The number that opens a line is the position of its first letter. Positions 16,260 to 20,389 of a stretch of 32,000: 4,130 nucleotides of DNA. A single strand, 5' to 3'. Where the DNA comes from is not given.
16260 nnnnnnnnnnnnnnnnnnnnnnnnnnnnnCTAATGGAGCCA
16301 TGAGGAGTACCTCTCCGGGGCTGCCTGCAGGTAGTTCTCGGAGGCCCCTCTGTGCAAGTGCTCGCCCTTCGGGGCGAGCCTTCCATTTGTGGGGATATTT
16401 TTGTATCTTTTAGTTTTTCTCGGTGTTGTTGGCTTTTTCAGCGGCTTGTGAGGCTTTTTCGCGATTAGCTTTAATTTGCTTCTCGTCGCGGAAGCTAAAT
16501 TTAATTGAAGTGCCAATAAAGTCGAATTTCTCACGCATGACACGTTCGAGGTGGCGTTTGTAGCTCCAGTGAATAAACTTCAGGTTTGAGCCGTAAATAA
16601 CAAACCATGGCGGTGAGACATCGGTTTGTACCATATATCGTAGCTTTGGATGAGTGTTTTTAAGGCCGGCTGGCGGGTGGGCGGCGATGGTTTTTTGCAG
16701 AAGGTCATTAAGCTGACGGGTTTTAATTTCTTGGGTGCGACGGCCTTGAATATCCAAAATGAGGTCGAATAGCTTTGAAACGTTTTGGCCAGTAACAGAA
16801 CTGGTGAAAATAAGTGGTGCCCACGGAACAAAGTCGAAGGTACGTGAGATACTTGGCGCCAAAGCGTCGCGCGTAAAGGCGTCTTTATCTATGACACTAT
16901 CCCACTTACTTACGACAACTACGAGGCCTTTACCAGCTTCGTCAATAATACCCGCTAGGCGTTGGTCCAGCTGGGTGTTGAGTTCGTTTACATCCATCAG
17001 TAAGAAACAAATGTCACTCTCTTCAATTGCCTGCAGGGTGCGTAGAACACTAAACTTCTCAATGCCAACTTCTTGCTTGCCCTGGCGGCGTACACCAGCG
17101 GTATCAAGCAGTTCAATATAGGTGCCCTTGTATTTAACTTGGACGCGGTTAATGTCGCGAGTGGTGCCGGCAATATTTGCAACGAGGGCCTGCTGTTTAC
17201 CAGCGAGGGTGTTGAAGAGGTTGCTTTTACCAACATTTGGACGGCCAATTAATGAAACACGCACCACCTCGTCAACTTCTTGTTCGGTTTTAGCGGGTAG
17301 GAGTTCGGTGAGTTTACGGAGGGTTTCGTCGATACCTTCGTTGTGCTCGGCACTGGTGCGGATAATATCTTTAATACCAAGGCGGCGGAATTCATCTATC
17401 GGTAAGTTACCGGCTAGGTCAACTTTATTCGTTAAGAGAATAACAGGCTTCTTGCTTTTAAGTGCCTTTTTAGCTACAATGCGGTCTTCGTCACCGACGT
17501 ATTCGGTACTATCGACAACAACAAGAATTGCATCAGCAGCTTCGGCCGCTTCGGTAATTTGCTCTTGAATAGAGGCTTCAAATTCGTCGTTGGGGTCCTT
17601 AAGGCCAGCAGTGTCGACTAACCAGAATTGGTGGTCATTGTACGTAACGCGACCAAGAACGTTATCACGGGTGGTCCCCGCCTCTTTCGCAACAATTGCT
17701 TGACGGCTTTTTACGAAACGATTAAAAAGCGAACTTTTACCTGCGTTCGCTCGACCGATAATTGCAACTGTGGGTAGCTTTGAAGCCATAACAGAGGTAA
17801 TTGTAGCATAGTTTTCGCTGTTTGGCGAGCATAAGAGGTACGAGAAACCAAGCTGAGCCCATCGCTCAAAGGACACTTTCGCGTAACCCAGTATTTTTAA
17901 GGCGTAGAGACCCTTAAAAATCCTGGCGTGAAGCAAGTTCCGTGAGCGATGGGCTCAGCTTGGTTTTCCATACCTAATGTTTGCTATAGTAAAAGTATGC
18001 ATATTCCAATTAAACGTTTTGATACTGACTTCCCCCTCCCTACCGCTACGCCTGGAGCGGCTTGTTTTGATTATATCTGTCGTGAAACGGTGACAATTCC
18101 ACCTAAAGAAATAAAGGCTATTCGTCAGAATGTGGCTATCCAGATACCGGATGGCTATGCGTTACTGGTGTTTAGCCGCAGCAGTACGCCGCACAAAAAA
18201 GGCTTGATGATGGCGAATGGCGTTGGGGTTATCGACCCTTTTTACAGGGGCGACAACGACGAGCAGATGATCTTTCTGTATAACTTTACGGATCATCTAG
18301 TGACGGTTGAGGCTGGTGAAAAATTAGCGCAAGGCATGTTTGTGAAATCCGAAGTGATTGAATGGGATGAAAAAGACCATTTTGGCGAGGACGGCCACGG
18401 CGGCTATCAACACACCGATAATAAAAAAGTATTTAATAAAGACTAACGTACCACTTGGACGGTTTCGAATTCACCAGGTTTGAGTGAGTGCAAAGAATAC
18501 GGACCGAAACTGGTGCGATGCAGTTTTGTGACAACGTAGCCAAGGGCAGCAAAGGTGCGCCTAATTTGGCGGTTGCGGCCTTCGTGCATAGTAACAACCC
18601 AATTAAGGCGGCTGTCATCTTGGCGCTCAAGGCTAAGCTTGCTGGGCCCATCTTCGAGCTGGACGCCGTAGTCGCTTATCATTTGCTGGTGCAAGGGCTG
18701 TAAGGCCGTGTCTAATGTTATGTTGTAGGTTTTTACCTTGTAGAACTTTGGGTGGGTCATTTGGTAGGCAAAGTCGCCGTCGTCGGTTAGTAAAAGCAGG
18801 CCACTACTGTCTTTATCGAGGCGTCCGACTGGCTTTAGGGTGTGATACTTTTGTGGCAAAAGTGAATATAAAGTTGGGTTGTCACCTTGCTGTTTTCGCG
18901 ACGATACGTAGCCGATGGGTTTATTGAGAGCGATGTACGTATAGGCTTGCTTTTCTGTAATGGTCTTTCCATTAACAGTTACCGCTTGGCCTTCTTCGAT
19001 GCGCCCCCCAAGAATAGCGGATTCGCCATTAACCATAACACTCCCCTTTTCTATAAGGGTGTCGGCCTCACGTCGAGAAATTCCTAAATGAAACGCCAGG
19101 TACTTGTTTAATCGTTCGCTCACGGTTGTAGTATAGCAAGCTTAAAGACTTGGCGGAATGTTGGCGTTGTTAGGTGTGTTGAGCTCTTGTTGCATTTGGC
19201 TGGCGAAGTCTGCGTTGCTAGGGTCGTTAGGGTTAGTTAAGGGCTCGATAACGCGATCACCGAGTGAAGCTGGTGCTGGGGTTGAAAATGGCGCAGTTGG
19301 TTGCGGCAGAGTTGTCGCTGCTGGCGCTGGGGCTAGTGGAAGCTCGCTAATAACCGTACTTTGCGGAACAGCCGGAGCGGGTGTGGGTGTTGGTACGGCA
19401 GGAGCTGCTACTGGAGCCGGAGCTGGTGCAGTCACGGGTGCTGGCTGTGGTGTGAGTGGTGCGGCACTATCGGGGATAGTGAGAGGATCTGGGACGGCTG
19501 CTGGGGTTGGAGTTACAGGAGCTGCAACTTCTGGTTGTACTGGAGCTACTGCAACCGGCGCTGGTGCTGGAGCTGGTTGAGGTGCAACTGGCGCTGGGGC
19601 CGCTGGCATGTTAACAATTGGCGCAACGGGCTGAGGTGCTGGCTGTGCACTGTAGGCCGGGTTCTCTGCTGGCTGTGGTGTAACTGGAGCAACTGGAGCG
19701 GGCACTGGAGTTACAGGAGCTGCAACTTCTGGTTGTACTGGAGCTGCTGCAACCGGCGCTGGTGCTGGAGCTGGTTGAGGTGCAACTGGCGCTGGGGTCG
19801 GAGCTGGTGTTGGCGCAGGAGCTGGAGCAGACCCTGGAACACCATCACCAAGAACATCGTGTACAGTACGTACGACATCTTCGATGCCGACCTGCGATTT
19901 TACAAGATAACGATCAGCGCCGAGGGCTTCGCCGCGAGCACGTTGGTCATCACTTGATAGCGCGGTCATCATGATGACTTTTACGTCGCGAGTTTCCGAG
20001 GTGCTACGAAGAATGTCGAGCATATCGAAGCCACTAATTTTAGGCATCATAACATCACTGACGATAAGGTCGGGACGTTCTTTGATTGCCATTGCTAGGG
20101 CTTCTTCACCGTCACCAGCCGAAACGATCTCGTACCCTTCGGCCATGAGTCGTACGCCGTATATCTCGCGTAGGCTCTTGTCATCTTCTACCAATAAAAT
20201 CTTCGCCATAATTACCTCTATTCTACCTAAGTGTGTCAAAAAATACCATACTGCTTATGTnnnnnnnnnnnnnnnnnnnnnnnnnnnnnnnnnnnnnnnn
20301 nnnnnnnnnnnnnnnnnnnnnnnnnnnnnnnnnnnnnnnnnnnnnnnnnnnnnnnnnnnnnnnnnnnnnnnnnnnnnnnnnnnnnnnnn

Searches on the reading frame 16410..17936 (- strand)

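Call 39: search_protein_families(library=pfam, proteins=[window:16410-17936:-], max_evalue=0.001)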
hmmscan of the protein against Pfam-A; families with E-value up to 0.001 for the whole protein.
window:16410-17936:- (508 aa): 15 families
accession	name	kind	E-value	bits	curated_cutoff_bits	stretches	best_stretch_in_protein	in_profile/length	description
PF01926.29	MMR_HSR1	-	5.5e-54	181.5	21.9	2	56-171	1-113/113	50S ribosome-binding GTPase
PF02421.24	FeoB_N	-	7.1e-27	94.3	27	2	226-352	2-122/156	Ferrous iron transport protein B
PF14714.11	KH_dom-like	-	4.9e-22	78.5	27.3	1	404-483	2-81/81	KH-domain-like of EngA bacterial GTPase enzymes, C-terminal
PF00009.33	GTP_EFTU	-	1.6e-17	64.2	26.5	2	55-214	4-187/188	Elongation factor Tu GTP binding domain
PF00350.29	Dynamin_N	-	2.7e-11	44.2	27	0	100-170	99-166/168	Dynamin family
PF04548.22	AIG1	-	1e-10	41.8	27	1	56-183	2-137/212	AIG1 family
PF03193.22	RsgA_GTPase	-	2.1e-10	41.1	30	0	151-259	43-148/174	RsgA GTPase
PF00071.28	Ras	-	2.3e-10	40.7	21.6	1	57-211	2-158/162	Ras family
PF08477.19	Roc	-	5.2e-09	36.8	27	1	57-173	2-119/119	Ras of Complex, Roc, domain of DAPkinase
PF09439.16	SRPRB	-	2.4e-07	30.8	25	1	53-144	2-83/178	Signal recognition particle receptor beta subunit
PF05621.17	TniB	-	1.1e-05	25.4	22.4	0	51-86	32-66/189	Bacterial TniB protein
PF00005.33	ABC_tran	-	0.00011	23.3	25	0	225-264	12-51/137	ABC transporter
PF13479.12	AAA_24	-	0.00016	22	27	0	56-144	4-73/195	AAA domain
PF10662.15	PduV-EutP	-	0.00017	21.8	21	0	123-209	53-141/143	Ethanolamine utilisation - propanediol utilisation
PF02263.25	GBP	-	0.0002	21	21.1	0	218-282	15-84/264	Guanylate-binding protein, N-terminal domain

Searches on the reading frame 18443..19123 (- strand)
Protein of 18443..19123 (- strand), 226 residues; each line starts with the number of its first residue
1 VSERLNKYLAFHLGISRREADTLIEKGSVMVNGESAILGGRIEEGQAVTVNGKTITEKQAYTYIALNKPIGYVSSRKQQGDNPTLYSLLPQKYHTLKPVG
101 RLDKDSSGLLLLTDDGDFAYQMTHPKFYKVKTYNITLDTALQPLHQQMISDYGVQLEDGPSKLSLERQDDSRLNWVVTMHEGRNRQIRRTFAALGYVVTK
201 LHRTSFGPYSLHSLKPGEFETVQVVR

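Call 39: search_protein_families(library=pfam, proteins=[window:18443-19123:-], max_evalue=0.001)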
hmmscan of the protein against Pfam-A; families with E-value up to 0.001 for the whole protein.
window:18443-19123:- (226 aa): 2 families
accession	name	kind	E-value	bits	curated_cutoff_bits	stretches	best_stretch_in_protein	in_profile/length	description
PF00849.27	PseudoU_synth_2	-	1.9e-18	67.6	26.8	1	63-193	2-152/152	RNA pseudouridylate synthase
PF01479.30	S4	-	1.2e-08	34.9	22.8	1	3-35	1-34/48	S4 domain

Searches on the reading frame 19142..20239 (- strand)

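Call 39: search_protein_families(library=pfam, proteins=[window:19142-20239:-], max_evalue=0.001)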
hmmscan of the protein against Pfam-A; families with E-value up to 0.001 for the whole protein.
window:19142-20239:- (365 aa): 1 family
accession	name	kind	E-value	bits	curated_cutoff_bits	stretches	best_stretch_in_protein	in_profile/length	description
PF00072.30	Response_reg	-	4.5e-22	78.7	30.2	1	14-115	1-100/111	Response regulator receiver domain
